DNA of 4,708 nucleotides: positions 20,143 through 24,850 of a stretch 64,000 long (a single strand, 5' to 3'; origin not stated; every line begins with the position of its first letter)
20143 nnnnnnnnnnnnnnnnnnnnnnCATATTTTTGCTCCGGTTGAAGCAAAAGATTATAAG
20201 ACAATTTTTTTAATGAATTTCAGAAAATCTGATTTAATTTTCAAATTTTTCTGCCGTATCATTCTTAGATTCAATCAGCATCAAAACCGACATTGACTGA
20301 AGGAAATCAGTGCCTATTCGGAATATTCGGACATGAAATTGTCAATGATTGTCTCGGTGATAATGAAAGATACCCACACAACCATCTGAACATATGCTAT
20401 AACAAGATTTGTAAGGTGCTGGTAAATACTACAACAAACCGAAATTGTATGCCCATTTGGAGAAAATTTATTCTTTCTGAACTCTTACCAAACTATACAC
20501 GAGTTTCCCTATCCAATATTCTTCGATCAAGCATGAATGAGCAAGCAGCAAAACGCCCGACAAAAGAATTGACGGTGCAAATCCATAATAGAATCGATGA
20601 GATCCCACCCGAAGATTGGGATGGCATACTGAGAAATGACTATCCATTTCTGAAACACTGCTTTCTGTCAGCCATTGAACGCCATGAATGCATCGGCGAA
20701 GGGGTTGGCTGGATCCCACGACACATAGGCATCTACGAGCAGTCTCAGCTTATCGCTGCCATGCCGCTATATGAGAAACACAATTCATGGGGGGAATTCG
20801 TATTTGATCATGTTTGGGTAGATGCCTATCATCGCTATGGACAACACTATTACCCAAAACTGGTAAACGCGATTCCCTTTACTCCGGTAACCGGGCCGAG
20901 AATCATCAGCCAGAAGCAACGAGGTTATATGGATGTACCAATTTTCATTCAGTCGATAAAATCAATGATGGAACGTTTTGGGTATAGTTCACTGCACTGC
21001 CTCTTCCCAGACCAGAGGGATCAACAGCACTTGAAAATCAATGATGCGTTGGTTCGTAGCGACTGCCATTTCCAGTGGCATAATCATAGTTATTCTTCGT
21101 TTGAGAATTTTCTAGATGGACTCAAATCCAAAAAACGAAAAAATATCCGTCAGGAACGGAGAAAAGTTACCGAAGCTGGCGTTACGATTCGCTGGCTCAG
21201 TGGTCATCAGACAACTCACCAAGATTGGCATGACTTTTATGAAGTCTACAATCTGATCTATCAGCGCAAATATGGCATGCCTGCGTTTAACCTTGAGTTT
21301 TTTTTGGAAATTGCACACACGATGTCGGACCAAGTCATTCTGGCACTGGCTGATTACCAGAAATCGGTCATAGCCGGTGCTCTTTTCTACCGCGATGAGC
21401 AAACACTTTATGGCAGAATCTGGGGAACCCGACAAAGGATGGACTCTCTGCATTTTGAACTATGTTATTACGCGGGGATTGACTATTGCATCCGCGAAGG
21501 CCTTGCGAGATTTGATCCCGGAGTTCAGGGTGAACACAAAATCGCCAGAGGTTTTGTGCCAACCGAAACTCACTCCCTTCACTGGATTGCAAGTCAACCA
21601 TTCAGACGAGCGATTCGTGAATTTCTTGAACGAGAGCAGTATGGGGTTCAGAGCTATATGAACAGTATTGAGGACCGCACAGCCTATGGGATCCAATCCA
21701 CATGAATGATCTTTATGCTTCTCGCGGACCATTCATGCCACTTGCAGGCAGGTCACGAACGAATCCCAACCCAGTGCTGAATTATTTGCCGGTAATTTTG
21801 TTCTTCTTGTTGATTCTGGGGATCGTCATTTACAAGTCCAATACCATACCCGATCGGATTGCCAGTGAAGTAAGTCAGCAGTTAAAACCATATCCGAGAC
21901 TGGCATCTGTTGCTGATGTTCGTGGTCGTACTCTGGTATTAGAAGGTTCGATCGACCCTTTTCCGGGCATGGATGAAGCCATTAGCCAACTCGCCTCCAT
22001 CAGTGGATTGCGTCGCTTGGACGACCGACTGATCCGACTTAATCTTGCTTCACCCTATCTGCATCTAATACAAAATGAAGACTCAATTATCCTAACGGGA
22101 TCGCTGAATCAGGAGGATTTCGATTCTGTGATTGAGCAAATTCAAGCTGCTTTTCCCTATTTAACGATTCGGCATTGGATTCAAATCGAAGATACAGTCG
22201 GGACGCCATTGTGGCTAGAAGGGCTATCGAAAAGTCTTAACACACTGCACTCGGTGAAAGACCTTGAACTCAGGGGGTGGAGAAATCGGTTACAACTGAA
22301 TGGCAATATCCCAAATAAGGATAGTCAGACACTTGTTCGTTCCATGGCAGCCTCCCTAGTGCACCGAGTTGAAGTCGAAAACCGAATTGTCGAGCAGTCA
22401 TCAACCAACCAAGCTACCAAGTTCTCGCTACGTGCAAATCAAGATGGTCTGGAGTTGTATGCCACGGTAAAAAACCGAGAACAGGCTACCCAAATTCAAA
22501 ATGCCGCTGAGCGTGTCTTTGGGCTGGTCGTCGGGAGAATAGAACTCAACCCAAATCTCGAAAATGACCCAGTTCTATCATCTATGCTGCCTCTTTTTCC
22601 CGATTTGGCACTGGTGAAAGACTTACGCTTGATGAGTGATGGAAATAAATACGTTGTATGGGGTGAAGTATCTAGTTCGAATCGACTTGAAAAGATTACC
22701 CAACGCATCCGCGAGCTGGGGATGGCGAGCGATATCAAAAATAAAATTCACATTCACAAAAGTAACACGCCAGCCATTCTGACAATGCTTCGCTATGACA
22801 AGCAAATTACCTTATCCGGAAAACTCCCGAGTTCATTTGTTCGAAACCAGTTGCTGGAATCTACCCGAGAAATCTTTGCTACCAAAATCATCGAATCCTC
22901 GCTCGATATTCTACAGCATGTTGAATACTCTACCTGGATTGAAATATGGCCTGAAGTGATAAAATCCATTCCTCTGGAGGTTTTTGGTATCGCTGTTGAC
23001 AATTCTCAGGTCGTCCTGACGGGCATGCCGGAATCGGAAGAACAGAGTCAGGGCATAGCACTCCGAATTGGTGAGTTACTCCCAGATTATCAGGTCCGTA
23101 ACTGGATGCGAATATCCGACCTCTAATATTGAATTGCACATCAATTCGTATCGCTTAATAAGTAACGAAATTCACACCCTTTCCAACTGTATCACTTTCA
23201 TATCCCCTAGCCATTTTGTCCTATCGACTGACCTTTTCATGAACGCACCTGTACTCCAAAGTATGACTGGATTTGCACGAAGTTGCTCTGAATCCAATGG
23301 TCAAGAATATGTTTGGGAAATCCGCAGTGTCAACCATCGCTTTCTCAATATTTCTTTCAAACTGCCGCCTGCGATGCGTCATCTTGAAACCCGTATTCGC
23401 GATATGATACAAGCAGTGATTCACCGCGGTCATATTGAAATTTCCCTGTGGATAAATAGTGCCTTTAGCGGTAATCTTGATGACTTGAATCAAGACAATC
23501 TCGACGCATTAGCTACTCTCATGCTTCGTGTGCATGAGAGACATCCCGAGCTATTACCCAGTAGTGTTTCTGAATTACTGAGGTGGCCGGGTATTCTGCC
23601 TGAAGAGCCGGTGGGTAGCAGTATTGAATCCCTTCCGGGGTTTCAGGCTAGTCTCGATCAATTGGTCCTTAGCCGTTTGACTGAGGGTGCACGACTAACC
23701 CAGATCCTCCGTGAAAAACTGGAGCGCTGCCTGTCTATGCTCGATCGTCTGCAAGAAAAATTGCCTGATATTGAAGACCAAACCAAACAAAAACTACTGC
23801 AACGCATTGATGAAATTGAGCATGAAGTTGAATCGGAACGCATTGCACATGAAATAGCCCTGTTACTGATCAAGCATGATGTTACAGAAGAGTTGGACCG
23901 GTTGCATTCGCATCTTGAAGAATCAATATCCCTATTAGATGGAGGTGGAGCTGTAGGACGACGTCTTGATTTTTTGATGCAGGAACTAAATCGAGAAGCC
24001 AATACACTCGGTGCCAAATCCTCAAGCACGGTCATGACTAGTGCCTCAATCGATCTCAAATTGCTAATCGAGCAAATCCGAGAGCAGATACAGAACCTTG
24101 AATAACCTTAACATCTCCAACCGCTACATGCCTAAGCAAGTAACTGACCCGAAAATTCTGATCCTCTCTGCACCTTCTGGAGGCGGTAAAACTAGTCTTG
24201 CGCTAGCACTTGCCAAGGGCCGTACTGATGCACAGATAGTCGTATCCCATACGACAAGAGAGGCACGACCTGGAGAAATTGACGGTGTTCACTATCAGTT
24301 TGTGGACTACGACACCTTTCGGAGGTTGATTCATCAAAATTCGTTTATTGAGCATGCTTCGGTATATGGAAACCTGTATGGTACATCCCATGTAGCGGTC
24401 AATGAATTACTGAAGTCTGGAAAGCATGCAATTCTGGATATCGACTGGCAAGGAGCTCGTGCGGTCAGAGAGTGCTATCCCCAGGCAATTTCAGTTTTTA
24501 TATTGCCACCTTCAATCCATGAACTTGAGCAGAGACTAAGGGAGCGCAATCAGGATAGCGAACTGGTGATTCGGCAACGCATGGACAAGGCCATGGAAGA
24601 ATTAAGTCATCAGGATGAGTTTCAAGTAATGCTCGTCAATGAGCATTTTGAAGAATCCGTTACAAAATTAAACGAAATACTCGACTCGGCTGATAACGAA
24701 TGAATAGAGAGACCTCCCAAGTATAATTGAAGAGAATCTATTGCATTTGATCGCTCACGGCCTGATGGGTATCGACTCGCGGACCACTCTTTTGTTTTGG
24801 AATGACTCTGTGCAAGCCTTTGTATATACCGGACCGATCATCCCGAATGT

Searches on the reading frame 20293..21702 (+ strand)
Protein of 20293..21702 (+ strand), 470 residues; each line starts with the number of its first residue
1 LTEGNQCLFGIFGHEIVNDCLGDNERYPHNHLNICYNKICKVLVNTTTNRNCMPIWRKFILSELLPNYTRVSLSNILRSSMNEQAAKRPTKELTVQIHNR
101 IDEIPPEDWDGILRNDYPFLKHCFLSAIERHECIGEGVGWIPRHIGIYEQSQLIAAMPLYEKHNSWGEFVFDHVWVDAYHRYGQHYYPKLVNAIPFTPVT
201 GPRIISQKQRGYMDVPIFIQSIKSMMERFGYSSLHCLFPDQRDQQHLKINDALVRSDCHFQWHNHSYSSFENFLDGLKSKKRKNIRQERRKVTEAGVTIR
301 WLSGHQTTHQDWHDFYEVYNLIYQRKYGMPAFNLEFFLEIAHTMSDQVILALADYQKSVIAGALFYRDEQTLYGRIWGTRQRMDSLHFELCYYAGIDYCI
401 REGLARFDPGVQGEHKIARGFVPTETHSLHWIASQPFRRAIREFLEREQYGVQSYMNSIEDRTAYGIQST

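Call 53: search_protein_families(library=pfam, proteins=[window:20293-21702:+], max_evalue=0.00001)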
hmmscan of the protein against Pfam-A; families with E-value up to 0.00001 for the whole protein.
window:20293-21702:+ (470 aa): 2 families
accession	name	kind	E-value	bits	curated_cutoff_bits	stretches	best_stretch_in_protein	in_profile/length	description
PF04339.18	FemAB_like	-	3.4e-136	454.6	27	1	101-465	2-367/369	Peptidogalycan biosysnthesis/recognition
PF13480.13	Acetyltransf_6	-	5.3e-13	49.8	22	1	279-413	1-138/143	Acetyltransferase (GNAT) domain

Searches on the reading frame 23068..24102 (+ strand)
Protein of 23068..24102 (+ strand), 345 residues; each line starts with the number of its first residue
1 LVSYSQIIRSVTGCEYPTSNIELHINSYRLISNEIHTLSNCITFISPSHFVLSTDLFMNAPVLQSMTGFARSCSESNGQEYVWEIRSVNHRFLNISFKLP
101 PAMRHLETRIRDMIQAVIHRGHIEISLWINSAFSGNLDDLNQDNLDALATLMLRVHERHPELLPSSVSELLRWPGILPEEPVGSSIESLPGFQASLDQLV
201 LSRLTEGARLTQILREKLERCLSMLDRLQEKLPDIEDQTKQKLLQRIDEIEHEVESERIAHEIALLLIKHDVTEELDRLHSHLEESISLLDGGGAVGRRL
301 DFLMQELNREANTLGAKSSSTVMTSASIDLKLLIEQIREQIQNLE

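Call 53: search_protein_families(library=pfam, proteins=[window:23068-24102:+], max_evalue=0.00001)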
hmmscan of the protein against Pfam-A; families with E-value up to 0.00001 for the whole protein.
window:23068-24102:+ (345 aa): 2 families
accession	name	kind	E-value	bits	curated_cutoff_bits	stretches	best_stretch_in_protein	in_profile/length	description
PF08340.16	YicC-like_C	-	3.5e-37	127.6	27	1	229-345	2-120/120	Endoribonuclease YicC-like, C-terminal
PF03755.18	YicC-like_N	-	2e-32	113.1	25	1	63-211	1-155/156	Endoribonuclease YicC-like, N-terminal region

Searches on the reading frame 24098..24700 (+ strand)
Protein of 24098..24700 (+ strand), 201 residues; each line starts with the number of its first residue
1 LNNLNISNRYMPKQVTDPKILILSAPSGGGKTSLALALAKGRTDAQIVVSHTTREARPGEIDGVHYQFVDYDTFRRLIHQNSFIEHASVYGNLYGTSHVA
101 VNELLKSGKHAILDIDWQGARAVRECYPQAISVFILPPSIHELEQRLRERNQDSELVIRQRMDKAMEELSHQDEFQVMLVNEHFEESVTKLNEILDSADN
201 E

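Call 53: search_protein_families(library=pfam, proteins=[window:24098-24700:+], max_evalue=0.00001)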
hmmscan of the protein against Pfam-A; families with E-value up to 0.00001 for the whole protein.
window:24098-24700:+ (201 aa): 1 family
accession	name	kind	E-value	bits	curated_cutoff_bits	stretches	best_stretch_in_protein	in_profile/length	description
PF00625.27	Guanylate_kin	-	1.1e-53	182.1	25.2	1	19-197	3-181/182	Guanylate kinase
